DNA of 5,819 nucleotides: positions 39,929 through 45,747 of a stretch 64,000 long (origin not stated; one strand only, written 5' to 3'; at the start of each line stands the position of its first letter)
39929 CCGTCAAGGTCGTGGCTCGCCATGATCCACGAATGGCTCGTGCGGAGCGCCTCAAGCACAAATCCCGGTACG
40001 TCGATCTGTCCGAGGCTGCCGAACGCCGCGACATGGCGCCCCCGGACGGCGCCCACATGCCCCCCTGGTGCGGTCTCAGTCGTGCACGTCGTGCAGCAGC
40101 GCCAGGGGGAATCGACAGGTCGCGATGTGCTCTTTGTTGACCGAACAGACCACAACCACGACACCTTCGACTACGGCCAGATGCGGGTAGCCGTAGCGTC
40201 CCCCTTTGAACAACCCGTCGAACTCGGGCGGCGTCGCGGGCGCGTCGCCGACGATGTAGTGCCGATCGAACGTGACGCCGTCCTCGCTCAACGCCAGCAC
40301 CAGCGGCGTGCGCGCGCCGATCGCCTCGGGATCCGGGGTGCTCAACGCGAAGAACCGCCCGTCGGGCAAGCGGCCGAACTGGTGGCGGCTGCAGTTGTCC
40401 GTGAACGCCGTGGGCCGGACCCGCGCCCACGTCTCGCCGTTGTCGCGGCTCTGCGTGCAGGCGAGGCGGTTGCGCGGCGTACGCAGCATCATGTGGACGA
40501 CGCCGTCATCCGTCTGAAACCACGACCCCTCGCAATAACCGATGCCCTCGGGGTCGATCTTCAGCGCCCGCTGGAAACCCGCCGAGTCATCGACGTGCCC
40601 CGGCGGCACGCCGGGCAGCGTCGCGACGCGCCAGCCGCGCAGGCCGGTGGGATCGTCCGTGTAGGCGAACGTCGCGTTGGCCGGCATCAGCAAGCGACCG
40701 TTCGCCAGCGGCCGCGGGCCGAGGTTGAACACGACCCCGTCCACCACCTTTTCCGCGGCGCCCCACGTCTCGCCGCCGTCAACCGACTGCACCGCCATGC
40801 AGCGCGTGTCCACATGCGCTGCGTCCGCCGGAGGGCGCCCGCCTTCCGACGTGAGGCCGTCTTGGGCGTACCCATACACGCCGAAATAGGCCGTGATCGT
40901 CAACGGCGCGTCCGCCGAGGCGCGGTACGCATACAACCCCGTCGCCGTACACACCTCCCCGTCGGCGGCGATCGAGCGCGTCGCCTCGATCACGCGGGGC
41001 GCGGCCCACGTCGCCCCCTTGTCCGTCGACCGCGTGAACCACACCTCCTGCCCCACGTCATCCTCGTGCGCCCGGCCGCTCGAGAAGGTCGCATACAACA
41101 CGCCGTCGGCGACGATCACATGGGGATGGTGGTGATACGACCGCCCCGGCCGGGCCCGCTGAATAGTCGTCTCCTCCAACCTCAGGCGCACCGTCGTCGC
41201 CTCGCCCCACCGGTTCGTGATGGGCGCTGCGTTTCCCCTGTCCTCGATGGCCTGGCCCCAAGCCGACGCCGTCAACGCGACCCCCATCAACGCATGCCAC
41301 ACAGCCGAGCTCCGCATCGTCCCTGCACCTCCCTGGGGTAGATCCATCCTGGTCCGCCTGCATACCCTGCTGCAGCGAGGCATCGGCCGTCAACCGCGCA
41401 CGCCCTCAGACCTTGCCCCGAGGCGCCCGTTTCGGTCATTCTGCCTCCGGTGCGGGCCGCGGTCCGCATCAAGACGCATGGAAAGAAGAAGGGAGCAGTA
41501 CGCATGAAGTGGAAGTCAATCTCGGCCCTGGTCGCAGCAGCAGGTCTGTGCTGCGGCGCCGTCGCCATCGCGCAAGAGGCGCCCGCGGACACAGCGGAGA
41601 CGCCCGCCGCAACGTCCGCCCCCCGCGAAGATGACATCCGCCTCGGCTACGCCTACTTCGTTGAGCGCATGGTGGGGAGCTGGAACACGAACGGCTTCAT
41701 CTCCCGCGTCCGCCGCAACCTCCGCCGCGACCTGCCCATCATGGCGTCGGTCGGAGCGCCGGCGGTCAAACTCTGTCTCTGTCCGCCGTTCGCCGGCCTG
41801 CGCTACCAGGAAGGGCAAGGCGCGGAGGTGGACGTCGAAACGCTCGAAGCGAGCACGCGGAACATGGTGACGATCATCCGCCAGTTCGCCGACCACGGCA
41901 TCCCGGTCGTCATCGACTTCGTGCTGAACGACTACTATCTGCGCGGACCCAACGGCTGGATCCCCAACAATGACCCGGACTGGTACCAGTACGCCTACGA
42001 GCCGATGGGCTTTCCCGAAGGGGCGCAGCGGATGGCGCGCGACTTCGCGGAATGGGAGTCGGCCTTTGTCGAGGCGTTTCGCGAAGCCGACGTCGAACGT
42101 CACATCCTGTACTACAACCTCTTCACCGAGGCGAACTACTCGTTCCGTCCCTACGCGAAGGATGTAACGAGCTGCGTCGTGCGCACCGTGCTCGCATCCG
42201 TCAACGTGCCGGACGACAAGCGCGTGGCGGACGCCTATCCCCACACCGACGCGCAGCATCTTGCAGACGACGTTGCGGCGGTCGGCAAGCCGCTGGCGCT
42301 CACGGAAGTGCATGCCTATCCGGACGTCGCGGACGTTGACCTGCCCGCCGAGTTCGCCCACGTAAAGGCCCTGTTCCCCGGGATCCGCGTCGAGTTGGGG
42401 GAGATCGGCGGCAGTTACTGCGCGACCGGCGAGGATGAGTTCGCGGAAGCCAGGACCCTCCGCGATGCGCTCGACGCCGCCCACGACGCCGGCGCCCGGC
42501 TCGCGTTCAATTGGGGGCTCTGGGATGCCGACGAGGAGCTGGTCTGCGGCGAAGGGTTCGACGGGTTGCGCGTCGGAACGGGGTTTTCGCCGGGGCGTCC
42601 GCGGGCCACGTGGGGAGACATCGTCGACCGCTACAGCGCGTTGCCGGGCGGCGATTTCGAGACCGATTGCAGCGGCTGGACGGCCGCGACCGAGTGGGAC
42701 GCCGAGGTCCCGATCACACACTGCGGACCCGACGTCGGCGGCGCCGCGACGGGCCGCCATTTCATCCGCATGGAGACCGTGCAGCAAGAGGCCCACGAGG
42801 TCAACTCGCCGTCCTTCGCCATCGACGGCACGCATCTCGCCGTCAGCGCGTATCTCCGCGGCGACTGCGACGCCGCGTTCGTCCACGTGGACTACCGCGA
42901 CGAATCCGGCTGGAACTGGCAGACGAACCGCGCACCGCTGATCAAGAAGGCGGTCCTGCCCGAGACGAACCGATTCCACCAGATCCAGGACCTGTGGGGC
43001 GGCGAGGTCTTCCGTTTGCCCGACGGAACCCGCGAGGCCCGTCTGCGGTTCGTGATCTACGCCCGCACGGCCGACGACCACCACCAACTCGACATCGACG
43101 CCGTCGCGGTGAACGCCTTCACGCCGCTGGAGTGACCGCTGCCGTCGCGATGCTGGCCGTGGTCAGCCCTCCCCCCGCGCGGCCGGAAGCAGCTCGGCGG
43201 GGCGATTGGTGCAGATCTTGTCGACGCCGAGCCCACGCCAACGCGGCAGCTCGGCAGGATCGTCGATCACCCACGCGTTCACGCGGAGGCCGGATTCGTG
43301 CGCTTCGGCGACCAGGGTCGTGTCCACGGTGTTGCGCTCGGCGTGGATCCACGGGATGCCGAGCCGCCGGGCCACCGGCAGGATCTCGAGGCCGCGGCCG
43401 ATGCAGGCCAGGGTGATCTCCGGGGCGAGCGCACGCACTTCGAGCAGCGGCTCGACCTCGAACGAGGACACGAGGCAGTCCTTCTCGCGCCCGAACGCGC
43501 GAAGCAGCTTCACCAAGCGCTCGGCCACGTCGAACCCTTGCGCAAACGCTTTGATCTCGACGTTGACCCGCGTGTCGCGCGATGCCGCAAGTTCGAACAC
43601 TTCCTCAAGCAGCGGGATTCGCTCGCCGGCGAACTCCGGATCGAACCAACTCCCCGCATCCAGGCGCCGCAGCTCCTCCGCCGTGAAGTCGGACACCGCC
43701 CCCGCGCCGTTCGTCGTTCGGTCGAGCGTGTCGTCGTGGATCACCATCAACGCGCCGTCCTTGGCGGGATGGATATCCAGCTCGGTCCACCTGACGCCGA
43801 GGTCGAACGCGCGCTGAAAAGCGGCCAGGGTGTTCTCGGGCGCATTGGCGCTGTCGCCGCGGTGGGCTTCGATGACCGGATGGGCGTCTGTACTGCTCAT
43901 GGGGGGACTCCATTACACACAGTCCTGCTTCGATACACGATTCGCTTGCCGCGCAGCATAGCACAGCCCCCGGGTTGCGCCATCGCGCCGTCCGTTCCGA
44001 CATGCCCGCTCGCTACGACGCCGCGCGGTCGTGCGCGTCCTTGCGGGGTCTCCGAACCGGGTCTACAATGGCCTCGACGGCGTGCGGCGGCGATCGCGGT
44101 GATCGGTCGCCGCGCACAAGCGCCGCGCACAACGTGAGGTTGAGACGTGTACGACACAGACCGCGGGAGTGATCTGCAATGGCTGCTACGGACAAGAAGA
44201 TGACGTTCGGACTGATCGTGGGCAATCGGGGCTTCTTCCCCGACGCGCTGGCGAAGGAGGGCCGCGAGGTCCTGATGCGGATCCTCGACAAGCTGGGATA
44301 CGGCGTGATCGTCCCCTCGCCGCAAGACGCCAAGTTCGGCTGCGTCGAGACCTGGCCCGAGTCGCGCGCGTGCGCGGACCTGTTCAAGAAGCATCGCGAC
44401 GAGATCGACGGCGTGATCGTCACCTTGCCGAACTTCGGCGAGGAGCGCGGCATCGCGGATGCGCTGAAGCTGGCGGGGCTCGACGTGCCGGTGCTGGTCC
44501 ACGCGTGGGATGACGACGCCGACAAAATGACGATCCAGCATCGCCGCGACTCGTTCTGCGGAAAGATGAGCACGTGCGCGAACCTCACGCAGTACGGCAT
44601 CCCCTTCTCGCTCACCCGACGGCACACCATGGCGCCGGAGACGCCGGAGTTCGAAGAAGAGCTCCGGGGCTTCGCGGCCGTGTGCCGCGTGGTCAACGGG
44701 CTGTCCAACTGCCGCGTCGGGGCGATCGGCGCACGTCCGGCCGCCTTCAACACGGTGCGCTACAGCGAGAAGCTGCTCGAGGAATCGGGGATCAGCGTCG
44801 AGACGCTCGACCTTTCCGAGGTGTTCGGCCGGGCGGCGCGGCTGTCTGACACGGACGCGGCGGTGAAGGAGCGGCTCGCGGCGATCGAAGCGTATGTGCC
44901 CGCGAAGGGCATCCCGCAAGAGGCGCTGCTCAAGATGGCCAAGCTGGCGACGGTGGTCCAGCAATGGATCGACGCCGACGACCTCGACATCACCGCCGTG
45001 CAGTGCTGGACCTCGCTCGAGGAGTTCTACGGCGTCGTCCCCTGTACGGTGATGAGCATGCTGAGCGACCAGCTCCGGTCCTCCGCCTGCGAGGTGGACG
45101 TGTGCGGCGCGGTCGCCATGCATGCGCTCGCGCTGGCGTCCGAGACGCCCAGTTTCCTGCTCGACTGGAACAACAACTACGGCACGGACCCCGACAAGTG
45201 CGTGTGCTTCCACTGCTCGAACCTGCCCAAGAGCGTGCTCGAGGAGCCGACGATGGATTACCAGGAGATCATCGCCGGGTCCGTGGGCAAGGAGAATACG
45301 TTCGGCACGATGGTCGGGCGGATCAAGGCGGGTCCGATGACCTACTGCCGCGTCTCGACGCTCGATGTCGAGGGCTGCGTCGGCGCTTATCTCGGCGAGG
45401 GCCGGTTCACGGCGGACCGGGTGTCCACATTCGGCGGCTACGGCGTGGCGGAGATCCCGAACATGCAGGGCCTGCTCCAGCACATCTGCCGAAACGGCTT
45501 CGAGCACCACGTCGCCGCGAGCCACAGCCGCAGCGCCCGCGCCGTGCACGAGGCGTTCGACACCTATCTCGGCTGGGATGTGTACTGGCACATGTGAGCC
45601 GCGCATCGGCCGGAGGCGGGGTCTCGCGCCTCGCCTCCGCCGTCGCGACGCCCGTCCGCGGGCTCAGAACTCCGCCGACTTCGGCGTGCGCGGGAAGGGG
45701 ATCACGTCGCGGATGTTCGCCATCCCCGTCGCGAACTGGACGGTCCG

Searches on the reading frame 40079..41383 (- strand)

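Call 84: search_protein_families(library=pfam, proteins=[window:40079-41383:-], max_evalue=0.001)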
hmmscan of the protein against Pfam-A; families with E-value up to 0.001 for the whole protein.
window:40079-41383:- (435 aa): 2 families
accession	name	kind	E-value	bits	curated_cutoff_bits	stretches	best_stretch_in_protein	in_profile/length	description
PF13088.12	BNR_2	-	1.9e-27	96.8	31.4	1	194-407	81-272/277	BNR repeat-like domain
PF02012.26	BNR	-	9e-05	22.3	27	0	312-320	3-11/12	BNR/Asp-box repeat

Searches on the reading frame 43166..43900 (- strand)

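Call 84: search_protein_families(library=pfam, proteins=[window:43166-43900:-], max_evalue=0.001)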
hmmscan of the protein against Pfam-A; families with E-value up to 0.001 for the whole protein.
window:43166-43900:- (245 aa): 2 families
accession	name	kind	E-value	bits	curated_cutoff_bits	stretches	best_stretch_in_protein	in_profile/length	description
PF03009.23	GDPD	-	5.5e-45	154.8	23.6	1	13-235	1-243/244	Glycerophosphoryl diester phosphodiesterase family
PF13653.12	GDPD_2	-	2.4e-05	25.1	27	1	206-234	1-29/30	Glycerophosphoryl diester phosphodiesterase family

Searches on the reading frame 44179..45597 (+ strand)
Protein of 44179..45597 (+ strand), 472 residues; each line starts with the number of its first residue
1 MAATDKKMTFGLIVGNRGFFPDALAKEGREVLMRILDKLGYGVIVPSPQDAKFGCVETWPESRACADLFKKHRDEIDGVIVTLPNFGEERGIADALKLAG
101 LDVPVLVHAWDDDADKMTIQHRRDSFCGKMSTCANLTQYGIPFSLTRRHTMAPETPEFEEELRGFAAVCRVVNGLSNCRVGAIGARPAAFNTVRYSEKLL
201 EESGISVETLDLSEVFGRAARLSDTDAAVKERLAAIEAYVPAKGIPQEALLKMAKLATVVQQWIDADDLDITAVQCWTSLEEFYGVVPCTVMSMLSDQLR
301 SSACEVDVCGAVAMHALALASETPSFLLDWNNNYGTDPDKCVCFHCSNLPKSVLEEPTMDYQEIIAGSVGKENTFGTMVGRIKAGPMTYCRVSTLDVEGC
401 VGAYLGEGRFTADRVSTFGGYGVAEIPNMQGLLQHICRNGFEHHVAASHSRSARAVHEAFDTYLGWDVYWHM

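Call 3: search_protein_families(library=pfam, proteins=[window:44179-45597:+], max_evalue=0.01)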
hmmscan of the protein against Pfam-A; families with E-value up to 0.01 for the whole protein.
window:44179-45597:+ (472 aa): 1 family
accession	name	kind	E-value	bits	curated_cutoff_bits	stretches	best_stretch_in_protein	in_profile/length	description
PF02952.23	Fucose_iso_C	-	5.5e-29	101.1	29.3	1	343-471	1-143/143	L-fucose isomerase, C-terminal domain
